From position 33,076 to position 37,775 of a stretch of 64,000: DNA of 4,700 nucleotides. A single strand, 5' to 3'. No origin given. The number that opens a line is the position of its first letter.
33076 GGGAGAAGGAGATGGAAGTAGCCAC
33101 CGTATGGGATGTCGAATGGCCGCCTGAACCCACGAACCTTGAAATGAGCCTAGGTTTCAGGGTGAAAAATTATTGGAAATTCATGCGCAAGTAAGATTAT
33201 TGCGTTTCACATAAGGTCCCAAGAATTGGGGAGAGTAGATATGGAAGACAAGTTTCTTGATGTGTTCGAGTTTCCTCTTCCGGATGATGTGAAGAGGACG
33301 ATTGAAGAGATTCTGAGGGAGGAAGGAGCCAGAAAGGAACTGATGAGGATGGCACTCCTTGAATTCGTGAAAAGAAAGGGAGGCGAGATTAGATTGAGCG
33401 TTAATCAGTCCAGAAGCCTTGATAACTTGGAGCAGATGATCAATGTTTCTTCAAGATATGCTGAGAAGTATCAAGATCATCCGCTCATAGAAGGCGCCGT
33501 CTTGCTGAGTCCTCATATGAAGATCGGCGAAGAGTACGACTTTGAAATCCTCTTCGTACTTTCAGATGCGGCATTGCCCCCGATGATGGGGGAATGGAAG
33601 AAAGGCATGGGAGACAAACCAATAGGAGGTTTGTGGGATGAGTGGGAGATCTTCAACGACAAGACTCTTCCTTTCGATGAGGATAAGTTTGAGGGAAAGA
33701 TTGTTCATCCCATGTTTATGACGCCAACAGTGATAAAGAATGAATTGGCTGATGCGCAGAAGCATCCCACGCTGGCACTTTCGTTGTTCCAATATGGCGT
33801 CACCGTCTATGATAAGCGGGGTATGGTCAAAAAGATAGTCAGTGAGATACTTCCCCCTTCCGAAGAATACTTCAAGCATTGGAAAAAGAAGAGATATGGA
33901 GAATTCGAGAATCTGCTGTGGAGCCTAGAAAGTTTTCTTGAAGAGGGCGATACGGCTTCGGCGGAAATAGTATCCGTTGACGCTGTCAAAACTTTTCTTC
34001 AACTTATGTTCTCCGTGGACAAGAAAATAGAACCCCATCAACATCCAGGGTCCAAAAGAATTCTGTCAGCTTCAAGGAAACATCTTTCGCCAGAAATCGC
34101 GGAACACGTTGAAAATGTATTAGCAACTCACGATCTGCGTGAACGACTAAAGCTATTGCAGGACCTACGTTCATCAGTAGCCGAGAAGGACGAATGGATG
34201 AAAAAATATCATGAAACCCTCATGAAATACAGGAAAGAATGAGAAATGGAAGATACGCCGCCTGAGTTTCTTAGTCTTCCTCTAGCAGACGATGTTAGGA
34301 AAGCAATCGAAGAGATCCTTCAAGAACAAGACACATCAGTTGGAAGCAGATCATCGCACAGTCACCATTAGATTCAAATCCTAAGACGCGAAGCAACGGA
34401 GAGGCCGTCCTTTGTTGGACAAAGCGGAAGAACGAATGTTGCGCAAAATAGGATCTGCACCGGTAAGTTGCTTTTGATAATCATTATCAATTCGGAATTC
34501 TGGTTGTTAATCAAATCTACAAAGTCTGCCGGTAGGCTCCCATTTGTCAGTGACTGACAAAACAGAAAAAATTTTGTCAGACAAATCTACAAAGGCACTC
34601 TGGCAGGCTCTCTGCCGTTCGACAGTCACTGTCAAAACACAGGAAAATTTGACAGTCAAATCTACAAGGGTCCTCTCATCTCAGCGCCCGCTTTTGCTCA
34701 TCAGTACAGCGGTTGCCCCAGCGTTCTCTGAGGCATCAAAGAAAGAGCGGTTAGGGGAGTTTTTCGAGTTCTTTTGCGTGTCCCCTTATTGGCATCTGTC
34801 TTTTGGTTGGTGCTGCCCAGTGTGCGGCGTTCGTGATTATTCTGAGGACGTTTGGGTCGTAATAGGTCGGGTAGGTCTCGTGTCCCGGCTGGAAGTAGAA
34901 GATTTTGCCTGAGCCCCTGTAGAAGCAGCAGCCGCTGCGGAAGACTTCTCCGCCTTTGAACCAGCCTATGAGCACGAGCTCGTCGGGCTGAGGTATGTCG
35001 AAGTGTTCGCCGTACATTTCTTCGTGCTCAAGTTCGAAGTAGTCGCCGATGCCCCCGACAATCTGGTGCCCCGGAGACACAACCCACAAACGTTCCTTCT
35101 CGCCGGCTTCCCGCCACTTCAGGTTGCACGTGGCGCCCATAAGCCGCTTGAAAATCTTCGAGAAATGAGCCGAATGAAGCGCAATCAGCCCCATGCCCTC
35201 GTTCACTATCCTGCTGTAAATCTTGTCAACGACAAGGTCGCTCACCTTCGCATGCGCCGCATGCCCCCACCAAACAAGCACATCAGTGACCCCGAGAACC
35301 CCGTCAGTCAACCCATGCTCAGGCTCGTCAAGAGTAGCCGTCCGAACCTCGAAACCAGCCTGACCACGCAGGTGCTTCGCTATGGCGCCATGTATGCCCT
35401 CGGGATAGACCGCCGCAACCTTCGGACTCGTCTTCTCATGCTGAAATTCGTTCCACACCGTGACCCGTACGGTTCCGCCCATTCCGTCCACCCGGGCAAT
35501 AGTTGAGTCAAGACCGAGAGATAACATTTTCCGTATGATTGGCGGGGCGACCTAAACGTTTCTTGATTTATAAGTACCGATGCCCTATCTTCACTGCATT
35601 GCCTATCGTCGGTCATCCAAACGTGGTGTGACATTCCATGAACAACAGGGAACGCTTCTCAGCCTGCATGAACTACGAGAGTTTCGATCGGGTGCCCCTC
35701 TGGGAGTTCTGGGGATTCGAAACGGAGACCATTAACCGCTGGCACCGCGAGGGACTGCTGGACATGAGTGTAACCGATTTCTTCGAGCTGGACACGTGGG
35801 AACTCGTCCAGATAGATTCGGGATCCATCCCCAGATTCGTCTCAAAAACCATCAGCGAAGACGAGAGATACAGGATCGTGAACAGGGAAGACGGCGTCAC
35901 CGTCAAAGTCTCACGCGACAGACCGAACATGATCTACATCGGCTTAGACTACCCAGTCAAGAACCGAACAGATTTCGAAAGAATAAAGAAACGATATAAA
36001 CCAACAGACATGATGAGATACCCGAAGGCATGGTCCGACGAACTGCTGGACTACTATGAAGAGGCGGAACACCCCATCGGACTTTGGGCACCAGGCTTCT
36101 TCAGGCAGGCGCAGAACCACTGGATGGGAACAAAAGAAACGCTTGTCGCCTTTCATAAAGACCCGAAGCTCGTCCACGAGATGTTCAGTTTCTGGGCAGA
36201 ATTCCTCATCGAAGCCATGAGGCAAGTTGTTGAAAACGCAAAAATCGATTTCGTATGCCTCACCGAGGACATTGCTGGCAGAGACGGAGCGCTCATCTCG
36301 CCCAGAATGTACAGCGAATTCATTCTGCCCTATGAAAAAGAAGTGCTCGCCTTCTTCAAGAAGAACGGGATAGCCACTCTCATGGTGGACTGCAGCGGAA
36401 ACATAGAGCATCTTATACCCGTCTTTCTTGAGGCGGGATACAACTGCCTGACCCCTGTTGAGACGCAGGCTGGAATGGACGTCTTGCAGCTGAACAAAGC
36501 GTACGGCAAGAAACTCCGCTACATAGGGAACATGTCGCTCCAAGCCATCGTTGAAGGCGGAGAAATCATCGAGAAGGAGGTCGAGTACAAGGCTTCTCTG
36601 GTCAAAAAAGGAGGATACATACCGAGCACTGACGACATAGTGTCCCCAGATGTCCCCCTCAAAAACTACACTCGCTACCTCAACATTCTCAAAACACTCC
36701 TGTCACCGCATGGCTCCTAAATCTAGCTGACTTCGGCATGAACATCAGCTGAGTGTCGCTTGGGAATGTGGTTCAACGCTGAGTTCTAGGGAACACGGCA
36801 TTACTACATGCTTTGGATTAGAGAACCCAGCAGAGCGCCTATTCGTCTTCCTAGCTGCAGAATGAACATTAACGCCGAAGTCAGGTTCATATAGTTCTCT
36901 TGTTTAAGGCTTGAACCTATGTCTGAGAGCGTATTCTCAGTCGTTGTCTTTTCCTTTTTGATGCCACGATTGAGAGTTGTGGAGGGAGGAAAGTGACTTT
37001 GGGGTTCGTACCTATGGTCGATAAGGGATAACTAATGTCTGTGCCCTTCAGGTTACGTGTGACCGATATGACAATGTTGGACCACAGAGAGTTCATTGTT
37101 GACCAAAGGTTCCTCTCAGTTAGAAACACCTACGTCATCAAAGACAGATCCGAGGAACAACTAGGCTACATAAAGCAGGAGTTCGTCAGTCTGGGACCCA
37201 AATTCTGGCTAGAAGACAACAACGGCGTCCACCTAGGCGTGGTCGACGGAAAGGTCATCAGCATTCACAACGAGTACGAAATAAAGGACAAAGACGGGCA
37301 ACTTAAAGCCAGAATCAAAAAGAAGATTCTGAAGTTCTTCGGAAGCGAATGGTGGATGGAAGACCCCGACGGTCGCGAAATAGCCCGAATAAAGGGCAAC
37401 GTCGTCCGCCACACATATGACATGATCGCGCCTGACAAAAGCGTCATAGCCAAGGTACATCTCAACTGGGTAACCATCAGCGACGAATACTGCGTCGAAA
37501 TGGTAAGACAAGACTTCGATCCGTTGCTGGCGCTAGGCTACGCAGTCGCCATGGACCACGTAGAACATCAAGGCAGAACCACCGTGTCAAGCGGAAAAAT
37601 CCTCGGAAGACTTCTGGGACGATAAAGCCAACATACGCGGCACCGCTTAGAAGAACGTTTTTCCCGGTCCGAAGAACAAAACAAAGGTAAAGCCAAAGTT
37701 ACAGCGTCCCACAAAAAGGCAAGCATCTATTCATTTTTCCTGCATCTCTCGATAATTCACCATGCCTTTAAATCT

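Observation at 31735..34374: Tandem paralog array: one conserved N-terminal module fused to different enzyme bodies, plus a decayed copy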

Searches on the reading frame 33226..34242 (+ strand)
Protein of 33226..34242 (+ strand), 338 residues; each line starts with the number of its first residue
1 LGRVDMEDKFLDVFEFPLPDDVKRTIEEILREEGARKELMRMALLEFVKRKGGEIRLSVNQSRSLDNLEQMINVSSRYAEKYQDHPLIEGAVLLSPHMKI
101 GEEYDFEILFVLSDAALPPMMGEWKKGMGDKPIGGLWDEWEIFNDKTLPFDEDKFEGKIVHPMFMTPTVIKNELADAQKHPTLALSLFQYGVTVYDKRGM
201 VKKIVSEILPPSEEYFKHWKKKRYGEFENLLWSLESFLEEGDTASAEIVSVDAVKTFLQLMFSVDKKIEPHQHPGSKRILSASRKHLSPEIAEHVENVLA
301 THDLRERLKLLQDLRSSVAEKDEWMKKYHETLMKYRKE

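Call 4: search_protein_families(library=pfam, proteins=[window:33226-34242:+], max_evalue=1)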
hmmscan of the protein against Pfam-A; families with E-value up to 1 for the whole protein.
window:33226-34242:+ (338 aa): 0 families

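Call 6: search_solved_structures(query=window:33226-34242:+, max_evalue=10, show_alignments=2)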
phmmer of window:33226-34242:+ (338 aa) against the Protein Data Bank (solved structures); distinct sequences matched with E-value up to 10: 0.

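Call 8: search_protein_families(library=ncbifam, proteins=[window:33226-34242:+], max_evalue=1)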
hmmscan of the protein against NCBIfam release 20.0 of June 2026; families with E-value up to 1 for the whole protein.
window:33226-34242:+ (338 aa): 0 families

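Call 9: find_homologous_proteins(query=window:33226-34242:+, max_evalue=0.01)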
Query window:33226-34242:+ (338 aa): 7 proteins with E <= 0.01 among 2219 candidates.
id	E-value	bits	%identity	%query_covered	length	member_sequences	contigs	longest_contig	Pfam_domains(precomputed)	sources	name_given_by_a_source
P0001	5.7e-219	744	100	99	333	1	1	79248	-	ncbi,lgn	-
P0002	1.8e-180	617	80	99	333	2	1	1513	-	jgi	-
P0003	4.8e-165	567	74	99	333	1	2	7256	-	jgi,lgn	-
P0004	2.2e-156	538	71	97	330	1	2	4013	-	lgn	-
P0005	1.8e-10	59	58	18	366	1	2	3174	PF13847.13,PF13649.13,PF01209.25,PF08241.19,PF08242.19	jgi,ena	-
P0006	5.7e-9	54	43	24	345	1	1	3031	PF13508.14,PF00583.32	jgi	-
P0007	9.5e-7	46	56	15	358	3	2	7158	PF13508.14,PF08445.17,PF13527.14,PF00583.32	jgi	-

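Call 19: find_encoding_contigs(protein=P0003, flank=6000, max_places=4)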
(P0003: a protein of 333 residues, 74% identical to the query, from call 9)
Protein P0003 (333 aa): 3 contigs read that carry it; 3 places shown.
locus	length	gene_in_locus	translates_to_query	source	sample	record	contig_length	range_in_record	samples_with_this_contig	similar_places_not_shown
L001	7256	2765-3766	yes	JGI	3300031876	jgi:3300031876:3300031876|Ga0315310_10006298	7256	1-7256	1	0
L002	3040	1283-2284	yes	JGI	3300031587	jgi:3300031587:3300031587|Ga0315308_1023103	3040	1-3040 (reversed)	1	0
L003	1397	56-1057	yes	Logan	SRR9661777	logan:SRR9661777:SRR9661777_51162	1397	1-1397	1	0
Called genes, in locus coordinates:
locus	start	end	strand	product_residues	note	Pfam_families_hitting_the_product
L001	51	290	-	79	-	-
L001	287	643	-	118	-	-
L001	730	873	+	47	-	-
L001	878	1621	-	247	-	PF00583:Acetyltransf_1 (weak)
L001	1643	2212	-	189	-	PF00583:Acetyltransf_1, PF13508:Acetyltransf_7, PF13673:Acetyltransf_10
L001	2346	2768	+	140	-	PF12802:MarR_2 (weak), PF01022:HTH_5 (faint), PF01978:TrmB (faint), PF13463:HTH_27 (faint)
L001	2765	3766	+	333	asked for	-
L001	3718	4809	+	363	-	PF13508:Acetyltransf_7 (faint), PF00583:Acetyltransf_1 (weak)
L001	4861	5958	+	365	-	PF01209:Ubie_methyltran, PF13489:Methyltransf_23 (weak), PF13847:Methyltransf_31, PF08241:Methyltransf_11, PF08242:Methyltransf_12 (weak), PF13649:Methyltransf_25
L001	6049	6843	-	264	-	PF24038:DUF7347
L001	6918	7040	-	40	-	-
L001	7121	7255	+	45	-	?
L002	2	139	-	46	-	?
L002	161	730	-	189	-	PF00583:Acetyltransf_1, PF13508:Acetyltransf_7, PF13673:Acetyltransf_10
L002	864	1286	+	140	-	PF12802:MarR_2 (weak), PF01022:HTH_5 (faint), PF01978:TrmB (faint)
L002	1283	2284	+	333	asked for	-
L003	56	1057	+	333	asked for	-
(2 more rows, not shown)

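Call 20: find_encoding_contigs(protein=P0005, flank=6000, max_places=4)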
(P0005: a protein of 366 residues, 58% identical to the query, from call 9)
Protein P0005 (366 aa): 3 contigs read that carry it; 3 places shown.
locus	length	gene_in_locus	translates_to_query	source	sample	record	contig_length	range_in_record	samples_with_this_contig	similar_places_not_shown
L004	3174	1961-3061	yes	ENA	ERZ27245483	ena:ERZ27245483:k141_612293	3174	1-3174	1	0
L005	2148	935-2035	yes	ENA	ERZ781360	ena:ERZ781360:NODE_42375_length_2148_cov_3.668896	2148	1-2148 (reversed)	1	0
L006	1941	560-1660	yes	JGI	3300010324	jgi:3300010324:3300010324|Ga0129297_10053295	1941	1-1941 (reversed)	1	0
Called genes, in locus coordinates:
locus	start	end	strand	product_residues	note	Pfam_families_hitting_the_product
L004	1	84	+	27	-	?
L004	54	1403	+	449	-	PF07210:DUF1416 (faint), PF22904:NOMO1-like_2nd (faint), PF02369:Big_1 (faint), PF11974:bMG3 (faint), PF13620:CarboxypepD_reg, PF17802:SpaA (faint), PF13620:CarboxypepD_reg, PF13715:CarbopepD_reg_2, +1 more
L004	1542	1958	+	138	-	PF01978:TrmB (faint), PF12802:MarR_2 (faint)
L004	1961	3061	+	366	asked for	PF01209:Ubie_methyltran, PF13847:Methyltransf_31 (weak), PF08241:Methyltransf_11, PF08242:Methyltransf_12, PF13649:Methyltransf_25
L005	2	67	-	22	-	?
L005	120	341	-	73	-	-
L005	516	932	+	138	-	PF01978:TrmB (faint), PF12802:MarR_2 (faint), PF13463:HTH_27 (faint)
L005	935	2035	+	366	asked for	PF01209:Ubie_methyltran, PF13847:Methyltransf_31 (weak), PF08241:Methyltransf_11, PF08242:Methyltransf_12, PF13649:Methyltransf_25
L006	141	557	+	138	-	PF01978:TrmB (faint), PF12802:MarR_2 (faint), PF13463:HTH_27 (faint)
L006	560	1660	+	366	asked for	PF01209:Ubie_methyltran, PF13847:Methyltransf_31 (weak), PF08241:Methyltransf_11, PF08242:Methyltransf_12, PF13649:Methyltransf_25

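Call 24: search_protein_families(library=pfam, proteins=[P0005], max_evalue=0.01)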
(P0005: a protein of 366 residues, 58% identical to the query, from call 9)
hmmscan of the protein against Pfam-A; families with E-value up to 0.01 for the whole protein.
P0005 (366 aa): 7 families
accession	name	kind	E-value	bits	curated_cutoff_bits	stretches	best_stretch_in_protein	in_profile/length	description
PF08241.18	Methyltransf_11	-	2.4e-14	54.2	21.2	1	108-202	1-94/95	Methyltransferase domain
PF13649.12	Methyltransf_25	-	5.9e-11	43.3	27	1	107-199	1-97/97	Methyltransferase domain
PF01209.24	Ubie_methyltran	-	3.1e-09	37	20.1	1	101-211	45-159/233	ubiE/COQ5 methyltransferase family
PF08242.18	Methyltransf_12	-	8.5e-08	33.3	30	1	108-200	1-97/98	Methyltransferase domain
PF13847.12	Methyltransf_31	-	6.4e-07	29.6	27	1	105-218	5-114/145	Methyltransferase domain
PF00398.26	RrnaAD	-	0.0014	18.2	24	1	105-151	32-75/263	Ribosomal RNA adenine dimethylase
PF13489.12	Methyltransf_23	-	0.0016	18.6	27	1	100-202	19-115/164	Methyltransferase domain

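Call 44: predict_structure(alignment_id=A4)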
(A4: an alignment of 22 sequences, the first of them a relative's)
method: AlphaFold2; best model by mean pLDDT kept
length: 333 residues; sequences in the alignment: 22
mean_pLDDT: 73.0   pTM: 0.55
mean pLDDT of the five models: 73.0, 61.8, 48.2, 44.1, 41.3
residues with pLDDT >= 90: 69; 70-90: 126; 50-70: 99; < 50: 39
segments of 3 or more residues with pLDDT < 50: 1-9, 43-61, 124-131
pLDDT, mean of each block of 10 residues (from residue 1): 43 67 68 57 42 37 67 83 82 57 84 70 48 63 59 71 73 53 69 80 69 85 95 96 94 89 73 84 91 94 95 84 86 77
secondary structure, 60 per line:
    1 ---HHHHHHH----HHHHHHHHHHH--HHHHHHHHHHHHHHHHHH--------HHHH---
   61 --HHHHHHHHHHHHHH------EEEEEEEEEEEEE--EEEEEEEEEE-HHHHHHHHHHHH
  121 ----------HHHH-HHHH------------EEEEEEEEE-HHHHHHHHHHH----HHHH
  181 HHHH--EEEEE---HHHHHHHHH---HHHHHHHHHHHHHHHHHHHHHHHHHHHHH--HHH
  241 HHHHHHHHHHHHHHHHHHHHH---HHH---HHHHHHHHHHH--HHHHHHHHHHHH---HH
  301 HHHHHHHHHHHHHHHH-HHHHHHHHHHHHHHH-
elements in order: H4-10 H15-25 H28-45 H54-57 H63-76 E83-95 E98-107 H109-120 H131-134 H136-139 E152-160 H162-172 H177-184 E187-191 H195-203 H207-235 H238-261 H271-281 H284-295 H299-316 H318-332

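Call 84: search_protein_families(library=padloc, proteins=[window:33241-34239:+, P0005], max_evalue=0.01)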
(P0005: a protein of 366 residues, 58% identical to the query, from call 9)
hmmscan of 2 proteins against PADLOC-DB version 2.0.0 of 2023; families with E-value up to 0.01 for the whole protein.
window:33241-34239:+ (333 aa): 0 families

P0005 (366 aa): 1 family
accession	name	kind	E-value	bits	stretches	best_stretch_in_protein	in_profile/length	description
PDLC04134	mad2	-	6.6e-11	39.7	1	91-212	281-403/492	mads_2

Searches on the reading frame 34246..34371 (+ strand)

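Call 4: search_protein_families(library=pfam, proteins=[window:34246-34371:+], max_evalue=1)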
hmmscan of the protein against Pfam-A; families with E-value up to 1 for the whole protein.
window:34246-34371:+ (41 aa): 0 families

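Call 8: search_protein_families(library=ncbifam, proteins=[window:34246-34371:+], max_evalue=1)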
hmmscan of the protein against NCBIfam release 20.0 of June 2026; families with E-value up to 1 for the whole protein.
window:34246-34371:+ (41 aa): 1 family
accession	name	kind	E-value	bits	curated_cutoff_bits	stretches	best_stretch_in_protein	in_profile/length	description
NF033789.1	repress_SdpR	subfamily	0.14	12.1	100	1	13-38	5-30/79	autorepressor SdpR family transcription factor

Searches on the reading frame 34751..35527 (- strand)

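Call 85: search_protein_families(library=pfam, proteins=[window:34751-35527:-], max_evalue=0.0001)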
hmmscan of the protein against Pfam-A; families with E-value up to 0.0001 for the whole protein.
window:34751-35527:- (258 aa): 1 family
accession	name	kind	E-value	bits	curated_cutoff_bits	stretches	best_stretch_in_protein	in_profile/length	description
PF06283.17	ThuA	-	2.3e-33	116.7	33.4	1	21-238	1-209/209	Trehalose utilisation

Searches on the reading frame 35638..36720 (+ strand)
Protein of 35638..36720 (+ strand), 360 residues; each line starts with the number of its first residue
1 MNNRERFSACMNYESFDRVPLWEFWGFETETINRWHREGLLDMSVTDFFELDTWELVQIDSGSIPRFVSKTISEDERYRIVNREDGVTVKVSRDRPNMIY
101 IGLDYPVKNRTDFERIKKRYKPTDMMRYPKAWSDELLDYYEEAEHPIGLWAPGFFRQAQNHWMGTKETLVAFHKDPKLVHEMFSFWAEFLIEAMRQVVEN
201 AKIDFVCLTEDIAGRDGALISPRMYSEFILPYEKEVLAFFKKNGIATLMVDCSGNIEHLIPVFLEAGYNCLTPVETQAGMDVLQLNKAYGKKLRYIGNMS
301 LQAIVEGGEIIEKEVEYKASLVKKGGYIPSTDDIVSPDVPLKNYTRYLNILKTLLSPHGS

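Call 85: search_protein_families(library=pfam, proteins=[window:35638-36720:+], max_evalue=0.0001)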
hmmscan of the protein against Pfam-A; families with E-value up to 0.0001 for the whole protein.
window:35638-36720:+ (360 aa): 1 family
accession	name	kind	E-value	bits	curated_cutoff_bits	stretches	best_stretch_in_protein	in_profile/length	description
PF01208.23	URO-D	-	1.1e-16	61.2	23.9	1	164-352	161-344/346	Uroporphyrinogen decarboxylase (URO-D)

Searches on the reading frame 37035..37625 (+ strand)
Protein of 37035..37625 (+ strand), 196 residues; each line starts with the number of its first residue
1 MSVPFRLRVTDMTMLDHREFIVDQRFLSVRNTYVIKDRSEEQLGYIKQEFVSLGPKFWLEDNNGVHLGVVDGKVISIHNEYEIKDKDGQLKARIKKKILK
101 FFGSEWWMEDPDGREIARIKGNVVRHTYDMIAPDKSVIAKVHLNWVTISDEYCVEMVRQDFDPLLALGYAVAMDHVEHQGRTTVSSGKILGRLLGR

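Call 85: search_protein_families(library=pfam, proteins=[window:37035-37625:+], max_evalue=0.0001)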
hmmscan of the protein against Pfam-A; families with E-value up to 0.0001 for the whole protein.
window:37035-37625:+ (196 aa): 2 families
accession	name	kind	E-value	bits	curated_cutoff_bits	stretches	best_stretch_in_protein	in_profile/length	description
PF04525.18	LOR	-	3.1e-10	40.4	24.5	1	19-170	15-185/187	LURP-one-related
PF03803.21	Scramblase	-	8.9e-05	22.3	25.4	0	4-97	75-176/221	Scramblase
